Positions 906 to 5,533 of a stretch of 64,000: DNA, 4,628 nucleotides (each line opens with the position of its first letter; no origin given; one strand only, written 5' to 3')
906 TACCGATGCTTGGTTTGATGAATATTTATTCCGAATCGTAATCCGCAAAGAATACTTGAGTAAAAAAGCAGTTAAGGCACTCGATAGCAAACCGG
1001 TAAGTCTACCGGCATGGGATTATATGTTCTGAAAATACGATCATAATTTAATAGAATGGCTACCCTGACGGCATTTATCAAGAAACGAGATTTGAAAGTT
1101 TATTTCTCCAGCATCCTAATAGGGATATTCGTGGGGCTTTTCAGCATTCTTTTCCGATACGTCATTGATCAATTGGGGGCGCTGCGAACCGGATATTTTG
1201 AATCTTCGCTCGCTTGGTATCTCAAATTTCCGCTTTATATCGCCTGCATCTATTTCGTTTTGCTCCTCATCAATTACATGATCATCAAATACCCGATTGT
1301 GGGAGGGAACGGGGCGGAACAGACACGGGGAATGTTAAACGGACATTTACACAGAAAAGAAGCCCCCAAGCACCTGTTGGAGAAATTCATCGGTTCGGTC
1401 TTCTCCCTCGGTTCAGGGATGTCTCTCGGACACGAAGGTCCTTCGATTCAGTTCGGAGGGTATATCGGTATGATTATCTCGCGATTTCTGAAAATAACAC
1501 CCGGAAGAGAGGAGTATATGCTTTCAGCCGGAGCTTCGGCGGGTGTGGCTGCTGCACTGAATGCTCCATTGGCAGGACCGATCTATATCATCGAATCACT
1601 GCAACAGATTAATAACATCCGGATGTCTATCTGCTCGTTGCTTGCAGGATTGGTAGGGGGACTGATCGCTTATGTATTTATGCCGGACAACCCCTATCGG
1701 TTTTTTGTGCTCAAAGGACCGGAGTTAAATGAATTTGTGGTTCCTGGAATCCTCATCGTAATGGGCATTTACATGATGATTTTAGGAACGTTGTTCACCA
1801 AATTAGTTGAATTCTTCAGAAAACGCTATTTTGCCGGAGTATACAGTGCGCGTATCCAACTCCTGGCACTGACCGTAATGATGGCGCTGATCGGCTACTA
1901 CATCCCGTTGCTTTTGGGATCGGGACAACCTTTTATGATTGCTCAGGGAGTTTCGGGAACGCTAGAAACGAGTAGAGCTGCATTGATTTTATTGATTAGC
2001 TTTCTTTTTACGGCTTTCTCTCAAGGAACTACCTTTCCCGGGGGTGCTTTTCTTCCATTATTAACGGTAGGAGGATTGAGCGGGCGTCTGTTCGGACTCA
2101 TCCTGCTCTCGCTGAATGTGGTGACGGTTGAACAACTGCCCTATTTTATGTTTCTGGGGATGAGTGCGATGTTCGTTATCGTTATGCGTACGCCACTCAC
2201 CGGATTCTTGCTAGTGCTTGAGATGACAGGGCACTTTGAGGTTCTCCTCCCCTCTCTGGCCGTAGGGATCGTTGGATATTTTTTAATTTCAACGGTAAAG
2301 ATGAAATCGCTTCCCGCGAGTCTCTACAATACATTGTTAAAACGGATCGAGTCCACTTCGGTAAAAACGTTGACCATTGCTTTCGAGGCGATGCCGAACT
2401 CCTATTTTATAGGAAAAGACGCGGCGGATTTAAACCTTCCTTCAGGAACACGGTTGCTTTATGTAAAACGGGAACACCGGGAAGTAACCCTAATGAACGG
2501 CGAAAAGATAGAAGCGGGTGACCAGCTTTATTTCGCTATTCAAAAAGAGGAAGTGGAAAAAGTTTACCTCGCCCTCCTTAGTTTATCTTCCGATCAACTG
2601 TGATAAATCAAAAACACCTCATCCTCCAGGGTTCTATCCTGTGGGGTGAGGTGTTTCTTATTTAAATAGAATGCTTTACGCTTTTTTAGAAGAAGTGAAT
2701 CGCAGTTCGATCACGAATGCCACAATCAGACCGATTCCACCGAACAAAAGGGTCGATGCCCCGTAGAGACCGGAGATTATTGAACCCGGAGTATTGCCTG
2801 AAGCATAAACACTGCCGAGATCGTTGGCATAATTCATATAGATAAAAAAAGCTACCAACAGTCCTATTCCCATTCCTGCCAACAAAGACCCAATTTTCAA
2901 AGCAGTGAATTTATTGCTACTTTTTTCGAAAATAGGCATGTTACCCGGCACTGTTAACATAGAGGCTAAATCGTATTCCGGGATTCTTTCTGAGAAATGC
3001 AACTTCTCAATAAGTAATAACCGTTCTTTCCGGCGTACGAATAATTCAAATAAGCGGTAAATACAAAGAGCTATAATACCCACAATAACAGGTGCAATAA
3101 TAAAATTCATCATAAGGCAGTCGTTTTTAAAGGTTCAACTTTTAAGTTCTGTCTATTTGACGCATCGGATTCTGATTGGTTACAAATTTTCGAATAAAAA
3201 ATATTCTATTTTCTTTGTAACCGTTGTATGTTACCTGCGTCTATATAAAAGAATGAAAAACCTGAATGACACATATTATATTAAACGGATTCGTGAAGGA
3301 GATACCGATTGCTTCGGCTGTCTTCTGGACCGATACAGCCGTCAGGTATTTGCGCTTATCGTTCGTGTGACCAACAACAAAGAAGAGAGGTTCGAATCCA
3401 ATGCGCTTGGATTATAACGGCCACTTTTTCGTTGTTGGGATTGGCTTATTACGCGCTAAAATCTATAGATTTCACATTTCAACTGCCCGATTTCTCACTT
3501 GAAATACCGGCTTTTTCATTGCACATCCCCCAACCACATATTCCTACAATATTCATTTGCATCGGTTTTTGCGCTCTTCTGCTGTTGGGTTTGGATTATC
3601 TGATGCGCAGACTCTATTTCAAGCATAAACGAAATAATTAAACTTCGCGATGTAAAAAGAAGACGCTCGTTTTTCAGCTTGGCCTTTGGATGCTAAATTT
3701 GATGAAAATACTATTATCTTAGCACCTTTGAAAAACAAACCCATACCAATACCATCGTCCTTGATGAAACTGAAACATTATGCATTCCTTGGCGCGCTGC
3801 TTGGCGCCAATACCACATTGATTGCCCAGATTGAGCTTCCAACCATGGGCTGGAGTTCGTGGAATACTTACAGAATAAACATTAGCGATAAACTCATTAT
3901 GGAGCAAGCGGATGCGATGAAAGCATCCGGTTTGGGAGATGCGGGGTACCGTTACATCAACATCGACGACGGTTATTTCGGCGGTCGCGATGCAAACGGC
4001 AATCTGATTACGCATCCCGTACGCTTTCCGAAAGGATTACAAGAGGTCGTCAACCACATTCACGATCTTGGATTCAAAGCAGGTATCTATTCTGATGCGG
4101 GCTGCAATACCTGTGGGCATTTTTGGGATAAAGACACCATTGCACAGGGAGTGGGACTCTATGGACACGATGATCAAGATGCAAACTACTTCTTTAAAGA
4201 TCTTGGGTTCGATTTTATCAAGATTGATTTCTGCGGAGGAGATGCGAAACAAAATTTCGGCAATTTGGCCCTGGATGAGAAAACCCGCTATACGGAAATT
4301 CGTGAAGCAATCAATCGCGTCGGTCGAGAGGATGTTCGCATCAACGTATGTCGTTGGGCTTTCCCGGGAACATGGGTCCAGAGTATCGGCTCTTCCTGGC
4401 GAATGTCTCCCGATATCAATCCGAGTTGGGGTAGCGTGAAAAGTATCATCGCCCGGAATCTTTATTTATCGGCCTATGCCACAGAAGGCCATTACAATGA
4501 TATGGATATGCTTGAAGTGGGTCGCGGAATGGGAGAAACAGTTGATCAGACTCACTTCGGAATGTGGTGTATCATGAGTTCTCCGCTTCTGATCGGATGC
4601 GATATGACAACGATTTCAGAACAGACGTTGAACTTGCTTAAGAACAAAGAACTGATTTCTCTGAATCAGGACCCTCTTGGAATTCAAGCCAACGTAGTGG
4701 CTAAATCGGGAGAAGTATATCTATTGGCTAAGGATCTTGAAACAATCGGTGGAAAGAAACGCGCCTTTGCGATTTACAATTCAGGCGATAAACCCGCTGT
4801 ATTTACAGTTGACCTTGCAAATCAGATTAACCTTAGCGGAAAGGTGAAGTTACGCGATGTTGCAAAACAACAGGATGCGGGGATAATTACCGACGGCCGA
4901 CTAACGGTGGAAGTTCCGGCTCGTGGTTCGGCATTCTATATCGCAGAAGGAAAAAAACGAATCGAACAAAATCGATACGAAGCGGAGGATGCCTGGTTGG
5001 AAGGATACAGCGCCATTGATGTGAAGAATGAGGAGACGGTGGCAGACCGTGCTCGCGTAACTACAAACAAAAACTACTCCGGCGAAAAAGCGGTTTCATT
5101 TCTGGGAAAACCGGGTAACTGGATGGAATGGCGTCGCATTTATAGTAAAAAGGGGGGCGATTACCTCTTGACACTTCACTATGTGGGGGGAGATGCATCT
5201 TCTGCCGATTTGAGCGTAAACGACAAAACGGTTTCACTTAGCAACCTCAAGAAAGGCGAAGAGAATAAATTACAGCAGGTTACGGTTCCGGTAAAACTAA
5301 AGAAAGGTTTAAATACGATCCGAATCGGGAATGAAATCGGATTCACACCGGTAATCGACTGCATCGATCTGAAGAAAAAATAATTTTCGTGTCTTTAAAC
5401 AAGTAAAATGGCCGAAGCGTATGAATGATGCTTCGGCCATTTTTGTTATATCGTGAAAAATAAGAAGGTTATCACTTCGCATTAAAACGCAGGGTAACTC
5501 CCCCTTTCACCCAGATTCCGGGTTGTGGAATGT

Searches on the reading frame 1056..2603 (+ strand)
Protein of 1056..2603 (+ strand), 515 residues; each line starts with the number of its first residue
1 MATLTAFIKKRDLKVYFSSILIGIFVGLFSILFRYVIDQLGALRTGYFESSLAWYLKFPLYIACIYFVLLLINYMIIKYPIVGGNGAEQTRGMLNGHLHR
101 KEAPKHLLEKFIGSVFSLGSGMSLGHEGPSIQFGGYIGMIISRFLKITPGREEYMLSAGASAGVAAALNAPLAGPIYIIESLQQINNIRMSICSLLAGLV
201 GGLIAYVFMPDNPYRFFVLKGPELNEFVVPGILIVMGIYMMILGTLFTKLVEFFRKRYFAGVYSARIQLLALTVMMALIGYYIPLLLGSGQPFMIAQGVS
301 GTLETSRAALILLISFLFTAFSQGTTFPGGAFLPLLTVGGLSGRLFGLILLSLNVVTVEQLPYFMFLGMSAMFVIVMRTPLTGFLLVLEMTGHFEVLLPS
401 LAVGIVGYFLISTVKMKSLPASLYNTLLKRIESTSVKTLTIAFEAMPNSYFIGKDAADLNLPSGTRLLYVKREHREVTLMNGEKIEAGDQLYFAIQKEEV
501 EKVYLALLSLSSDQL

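Call 71: search_protein_families(library=pfam, proteins=[window:1056-2603:+], max_evalue=0.00001)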
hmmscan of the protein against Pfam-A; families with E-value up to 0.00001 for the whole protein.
window:1056-2603:+ (515 aa): 2 families
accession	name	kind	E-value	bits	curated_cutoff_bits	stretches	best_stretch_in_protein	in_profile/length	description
PF00654.25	Voltage_CLC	-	1.7e-61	208.8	24.8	1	69-410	2-344/346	Voltage gated chloride channel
PF02080.26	TrkA_C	-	1.1e-08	35.3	27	1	443-504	4-67/71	TrkA-C domain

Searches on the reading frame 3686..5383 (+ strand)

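Call 71: search_protein_families(library=pfam, proteins=[window:3686-5383:+], max_evalue=0.00001)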
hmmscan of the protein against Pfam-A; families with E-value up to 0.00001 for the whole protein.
window:3686-5383:+ (565 aa): 2 families
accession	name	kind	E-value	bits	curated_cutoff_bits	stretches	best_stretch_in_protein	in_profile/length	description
PF16499.11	Melibiase_2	-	3.5e-45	154.9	23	1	52-329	2-284/284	Alpha galactosidase A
PF17801.7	Melibiase_C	-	9.7e-06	26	22.9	0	344-418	4-69/71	Alpha galactosidase C-terminal beta sandwich domain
